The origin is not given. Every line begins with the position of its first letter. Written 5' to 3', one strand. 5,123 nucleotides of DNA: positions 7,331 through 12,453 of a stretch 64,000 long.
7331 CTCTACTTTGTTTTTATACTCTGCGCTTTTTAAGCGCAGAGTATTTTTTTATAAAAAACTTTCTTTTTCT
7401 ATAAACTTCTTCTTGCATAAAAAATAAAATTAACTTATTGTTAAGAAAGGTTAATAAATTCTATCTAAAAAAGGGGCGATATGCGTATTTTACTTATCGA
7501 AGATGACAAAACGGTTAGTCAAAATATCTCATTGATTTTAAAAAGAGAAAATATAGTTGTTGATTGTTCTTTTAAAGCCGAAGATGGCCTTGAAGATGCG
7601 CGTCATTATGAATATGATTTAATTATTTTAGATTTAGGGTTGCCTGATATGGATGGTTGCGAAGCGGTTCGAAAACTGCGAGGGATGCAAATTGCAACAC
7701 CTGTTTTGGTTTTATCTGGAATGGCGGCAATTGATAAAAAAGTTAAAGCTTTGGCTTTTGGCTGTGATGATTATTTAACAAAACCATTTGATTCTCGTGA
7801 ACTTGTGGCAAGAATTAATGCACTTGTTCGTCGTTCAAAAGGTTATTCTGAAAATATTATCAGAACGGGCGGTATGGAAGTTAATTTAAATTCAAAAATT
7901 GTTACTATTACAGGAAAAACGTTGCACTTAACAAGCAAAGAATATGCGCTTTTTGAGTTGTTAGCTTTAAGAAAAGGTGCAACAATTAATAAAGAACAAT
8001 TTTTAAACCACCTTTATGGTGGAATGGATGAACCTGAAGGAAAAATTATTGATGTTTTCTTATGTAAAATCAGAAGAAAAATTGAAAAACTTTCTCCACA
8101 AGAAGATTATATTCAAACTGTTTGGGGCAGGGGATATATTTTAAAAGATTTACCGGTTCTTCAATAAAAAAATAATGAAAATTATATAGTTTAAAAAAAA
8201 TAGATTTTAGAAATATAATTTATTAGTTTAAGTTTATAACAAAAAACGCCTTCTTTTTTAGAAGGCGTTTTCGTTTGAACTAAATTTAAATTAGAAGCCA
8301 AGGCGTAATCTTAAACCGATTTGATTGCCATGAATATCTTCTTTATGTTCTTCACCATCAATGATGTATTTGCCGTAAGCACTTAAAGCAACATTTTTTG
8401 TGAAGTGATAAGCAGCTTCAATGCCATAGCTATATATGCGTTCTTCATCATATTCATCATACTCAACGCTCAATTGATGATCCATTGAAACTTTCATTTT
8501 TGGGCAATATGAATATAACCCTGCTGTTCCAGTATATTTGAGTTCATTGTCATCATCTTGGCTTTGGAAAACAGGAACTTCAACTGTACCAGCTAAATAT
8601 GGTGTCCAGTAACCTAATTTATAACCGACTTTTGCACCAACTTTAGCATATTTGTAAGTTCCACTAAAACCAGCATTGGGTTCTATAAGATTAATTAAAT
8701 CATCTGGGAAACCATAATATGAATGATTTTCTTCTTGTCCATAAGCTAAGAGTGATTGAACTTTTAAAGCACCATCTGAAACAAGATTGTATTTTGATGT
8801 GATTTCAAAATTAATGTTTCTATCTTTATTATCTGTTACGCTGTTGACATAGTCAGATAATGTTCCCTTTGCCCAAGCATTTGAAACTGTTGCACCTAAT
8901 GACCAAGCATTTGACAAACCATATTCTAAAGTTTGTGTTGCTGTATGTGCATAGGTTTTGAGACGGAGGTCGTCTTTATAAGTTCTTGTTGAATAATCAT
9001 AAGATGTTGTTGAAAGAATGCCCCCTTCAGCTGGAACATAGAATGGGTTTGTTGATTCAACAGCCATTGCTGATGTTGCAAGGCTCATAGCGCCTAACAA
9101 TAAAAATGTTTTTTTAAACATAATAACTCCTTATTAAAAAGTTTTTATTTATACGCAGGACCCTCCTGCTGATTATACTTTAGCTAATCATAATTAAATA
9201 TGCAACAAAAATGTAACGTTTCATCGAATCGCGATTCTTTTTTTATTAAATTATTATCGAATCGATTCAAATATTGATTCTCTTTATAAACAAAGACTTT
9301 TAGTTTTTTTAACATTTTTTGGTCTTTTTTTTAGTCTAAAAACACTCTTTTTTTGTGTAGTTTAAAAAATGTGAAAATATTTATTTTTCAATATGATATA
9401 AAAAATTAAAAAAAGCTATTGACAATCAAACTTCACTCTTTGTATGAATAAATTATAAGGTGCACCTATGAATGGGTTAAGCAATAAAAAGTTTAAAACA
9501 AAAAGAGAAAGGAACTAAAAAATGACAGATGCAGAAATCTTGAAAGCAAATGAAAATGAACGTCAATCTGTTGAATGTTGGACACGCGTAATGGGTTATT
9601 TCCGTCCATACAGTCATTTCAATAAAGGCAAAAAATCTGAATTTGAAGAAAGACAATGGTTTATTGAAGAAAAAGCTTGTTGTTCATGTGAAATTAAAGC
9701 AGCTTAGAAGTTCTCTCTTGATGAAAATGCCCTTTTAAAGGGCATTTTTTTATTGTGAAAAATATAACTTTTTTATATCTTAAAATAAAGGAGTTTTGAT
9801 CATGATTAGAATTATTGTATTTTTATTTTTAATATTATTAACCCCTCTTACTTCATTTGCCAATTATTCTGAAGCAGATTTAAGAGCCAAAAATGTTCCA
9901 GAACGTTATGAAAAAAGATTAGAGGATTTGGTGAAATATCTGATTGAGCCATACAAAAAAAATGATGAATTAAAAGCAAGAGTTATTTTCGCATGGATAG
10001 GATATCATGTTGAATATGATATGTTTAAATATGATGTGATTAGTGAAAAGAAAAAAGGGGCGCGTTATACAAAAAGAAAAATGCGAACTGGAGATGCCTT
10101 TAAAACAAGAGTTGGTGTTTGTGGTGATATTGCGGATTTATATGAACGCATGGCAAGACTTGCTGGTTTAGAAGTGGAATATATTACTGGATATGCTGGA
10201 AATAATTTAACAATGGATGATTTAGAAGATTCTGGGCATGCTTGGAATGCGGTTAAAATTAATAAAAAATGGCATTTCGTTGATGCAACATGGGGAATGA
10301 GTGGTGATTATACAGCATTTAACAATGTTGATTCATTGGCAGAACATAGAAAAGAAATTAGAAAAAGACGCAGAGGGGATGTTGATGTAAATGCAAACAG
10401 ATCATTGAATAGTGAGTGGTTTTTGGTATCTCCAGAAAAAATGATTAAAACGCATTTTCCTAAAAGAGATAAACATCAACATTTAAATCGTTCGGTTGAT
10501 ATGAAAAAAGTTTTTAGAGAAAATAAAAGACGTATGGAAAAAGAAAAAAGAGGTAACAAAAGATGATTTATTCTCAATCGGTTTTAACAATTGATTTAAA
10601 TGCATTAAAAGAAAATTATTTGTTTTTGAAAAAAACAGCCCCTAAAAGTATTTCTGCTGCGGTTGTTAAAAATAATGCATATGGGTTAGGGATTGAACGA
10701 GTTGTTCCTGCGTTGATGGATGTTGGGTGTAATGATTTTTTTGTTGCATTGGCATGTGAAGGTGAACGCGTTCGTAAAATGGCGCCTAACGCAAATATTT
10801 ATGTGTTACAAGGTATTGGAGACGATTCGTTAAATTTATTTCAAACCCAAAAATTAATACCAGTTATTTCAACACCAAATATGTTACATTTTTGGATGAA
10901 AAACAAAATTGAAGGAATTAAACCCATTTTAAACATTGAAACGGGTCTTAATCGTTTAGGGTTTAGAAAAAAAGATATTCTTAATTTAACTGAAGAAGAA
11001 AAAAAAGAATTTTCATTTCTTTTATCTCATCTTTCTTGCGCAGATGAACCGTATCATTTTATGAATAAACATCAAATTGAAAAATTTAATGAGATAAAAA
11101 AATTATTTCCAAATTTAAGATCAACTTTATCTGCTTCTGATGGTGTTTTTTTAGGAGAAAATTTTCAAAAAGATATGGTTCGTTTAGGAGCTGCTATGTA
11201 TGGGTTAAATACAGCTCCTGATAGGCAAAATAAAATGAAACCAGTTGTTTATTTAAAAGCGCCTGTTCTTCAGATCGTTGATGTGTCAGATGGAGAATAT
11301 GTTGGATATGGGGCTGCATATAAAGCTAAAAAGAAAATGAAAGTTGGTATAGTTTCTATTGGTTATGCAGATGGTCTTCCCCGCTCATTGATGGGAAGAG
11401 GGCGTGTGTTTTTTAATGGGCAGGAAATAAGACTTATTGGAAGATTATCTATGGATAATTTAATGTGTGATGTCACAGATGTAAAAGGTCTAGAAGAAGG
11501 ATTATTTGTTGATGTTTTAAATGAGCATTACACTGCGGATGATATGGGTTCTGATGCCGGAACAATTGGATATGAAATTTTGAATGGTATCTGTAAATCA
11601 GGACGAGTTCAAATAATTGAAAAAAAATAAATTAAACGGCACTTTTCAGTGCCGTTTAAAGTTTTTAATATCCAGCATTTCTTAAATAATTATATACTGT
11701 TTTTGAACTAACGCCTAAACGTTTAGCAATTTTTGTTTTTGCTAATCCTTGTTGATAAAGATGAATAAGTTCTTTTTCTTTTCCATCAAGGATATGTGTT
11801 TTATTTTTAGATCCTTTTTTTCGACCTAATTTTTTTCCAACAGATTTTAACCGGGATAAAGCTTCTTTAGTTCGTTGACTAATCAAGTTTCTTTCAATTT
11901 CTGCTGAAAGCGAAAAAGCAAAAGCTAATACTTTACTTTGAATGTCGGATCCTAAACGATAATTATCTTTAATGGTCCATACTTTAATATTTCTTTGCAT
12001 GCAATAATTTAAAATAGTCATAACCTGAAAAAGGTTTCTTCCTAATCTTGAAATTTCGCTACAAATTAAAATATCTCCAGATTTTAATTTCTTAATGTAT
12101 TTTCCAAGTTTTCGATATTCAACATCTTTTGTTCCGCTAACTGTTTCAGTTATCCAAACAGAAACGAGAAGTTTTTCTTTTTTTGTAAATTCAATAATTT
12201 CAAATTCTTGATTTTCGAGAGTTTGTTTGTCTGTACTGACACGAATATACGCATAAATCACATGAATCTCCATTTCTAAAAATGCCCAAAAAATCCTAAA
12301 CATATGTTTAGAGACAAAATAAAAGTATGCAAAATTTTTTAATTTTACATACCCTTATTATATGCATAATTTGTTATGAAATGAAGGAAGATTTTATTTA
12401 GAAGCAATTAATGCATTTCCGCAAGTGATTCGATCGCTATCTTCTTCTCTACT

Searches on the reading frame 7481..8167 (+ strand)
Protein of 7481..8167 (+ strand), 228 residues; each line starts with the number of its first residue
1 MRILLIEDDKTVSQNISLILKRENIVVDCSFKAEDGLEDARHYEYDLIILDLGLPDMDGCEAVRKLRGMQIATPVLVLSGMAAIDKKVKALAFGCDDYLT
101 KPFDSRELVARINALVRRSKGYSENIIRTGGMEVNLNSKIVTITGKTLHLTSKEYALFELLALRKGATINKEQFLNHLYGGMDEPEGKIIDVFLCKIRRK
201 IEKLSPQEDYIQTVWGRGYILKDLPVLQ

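Call 35: search_protein_families(library=pfam, proteins=[window:7481-8167:+], max_evalue=0.0001)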
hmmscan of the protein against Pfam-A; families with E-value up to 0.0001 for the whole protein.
window:7481-8167:+ (228 aa): 2 families
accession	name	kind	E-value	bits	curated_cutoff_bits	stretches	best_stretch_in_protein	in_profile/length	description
PF00072.30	Response_reg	-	4e-26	91.8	30.2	1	3-113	1-111/111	Response regulator receiver domain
PF00486.34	Trans_reg_C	-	1.3e-19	70.5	26.2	1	145-221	1-77/77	Transcriptional regulatory protein, C terminal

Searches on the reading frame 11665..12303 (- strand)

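Call 35: search_protein_families(library=pfam, proteins=[window:11665-12303:-], max_evalue=0.0001)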
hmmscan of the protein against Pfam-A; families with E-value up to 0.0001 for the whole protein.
window:11665-12303:- (212 aa): 5 families
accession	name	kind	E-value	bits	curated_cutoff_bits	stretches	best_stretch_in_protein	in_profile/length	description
PF00239.26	Resolvase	-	4.5e-31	108.3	23.3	1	16-157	1-144/145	Resolvase, N terminal domain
PF02796.21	HTH_7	-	4.8e-07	30.2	23.8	1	177-208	12-43/45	Helix-turn-helix domain of resolvase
PF13384.12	HTH_23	-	7.6e-06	26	24.6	1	179-209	10-40/50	Homeodomain-like domain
PF00196.25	GerE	-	5.3e-05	23.2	23.5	0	175-209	6-40/57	Bacterial regulatory proteins, luxR family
PF13309.12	HTH_22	-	6.6e-05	23.3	29.6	1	190-208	45-63/63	HTH domain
